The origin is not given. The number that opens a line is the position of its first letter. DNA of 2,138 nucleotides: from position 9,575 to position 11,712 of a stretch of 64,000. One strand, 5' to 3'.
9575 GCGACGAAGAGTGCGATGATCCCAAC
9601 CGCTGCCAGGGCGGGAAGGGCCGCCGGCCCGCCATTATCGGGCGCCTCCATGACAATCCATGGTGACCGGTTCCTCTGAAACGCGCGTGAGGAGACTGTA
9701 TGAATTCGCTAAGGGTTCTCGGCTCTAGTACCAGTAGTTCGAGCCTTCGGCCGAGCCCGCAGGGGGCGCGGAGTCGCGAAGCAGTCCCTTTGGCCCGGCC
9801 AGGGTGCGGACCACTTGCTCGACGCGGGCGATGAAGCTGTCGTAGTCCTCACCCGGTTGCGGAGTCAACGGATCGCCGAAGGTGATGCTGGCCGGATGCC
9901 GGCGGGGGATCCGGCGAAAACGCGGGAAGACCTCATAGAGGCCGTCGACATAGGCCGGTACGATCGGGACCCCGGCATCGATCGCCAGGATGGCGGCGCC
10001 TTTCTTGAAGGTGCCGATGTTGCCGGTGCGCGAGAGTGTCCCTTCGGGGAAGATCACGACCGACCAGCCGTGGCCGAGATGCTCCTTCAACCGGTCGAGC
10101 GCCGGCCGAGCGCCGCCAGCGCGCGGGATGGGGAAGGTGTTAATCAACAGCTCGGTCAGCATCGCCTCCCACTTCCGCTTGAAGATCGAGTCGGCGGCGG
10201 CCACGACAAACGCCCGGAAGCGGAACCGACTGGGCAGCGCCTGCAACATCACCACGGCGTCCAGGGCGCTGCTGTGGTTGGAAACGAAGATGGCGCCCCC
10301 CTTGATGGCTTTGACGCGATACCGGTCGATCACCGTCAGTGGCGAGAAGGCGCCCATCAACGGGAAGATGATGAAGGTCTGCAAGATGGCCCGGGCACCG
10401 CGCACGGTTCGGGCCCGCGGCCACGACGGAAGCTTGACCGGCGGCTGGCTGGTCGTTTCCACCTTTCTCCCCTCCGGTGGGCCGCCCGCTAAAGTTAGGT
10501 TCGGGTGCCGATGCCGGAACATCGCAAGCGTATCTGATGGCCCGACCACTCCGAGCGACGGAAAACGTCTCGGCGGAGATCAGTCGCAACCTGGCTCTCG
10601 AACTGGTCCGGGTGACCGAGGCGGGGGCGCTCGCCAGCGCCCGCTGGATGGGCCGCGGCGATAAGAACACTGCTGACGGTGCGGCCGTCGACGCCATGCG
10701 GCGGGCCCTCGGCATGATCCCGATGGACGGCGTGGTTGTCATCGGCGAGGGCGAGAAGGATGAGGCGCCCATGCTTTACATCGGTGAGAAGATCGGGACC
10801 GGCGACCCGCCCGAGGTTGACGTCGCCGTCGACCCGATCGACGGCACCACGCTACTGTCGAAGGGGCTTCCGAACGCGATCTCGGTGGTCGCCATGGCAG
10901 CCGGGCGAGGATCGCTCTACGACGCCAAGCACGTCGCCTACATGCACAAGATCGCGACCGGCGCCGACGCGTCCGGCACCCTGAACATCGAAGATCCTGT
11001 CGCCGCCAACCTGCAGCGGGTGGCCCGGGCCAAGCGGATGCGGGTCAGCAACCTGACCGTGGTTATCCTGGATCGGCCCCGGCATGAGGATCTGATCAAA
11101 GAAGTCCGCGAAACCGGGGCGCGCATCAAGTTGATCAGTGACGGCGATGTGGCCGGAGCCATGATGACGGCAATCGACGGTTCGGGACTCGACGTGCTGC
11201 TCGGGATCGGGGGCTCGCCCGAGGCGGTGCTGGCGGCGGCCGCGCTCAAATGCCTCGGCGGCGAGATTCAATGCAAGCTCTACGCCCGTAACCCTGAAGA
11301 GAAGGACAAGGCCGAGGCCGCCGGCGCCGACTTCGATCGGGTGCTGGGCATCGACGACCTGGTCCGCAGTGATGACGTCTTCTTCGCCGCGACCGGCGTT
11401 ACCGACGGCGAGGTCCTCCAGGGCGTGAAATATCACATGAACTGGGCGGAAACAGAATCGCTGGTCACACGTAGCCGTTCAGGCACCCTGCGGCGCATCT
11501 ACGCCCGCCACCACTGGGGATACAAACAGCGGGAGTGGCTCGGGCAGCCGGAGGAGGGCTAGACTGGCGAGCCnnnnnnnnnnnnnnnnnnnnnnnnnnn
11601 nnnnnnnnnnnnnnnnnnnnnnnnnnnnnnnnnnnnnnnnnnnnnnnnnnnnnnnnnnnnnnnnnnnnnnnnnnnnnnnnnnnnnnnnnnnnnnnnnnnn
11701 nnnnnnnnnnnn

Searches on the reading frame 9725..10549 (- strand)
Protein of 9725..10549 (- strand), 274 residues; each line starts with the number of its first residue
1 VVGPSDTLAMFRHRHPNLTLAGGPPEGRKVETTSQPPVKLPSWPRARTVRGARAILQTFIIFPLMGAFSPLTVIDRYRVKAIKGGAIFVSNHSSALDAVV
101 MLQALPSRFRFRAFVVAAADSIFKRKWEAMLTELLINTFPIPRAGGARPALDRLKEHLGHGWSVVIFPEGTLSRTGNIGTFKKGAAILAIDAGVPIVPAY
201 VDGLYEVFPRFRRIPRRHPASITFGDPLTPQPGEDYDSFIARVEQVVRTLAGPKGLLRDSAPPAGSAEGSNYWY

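Call 3: search_protein_families(library=pfam, proteins=[window:9725-10549:-], max_evalue=0.01)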
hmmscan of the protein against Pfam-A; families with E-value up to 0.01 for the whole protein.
window:9725-10549:- (274 aa): 1 family
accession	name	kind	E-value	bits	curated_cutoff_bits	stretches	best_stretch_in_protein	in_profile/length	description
PF01553.26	Acyltransferase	-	3.1e-24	85.7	23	1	81-201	12-131/132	Acyltransferase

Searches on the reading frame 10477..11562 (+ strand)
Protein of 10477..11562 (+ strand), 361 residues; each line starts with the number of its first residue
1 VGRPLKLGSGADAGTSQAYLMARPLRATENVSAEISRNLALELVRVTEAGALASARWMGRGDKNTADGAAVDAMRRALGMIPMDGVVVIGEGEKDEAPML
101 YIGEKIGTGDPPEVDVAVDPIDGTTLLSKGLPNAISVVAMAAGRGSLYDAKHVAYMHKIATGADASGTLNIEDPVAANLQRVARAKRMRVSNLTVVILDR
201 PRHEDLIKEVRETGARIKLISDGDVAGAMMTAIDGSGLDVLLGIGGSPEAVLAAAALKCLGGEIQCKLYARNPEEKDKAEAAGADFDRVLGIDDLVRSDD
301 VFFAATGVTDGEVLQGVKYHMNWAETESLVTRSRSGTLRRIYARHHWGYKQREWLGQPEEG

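Call 3: search_protein_families(library=pfam, proteins=[window:10477-11562:+], max_evalue=0.01)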
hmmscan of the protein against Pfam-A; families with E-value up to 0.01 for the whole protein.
window:10477-11562:+ (361 aa): 1 family
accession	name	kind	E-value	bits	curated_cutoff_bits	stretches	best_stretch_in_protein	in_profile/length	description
PF03320.18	FBPase_glpX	-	4.8e-136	453.1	27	1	37-345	1-307/307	Bacterial fructose-1,6-bisphosphatase, glpX-encoded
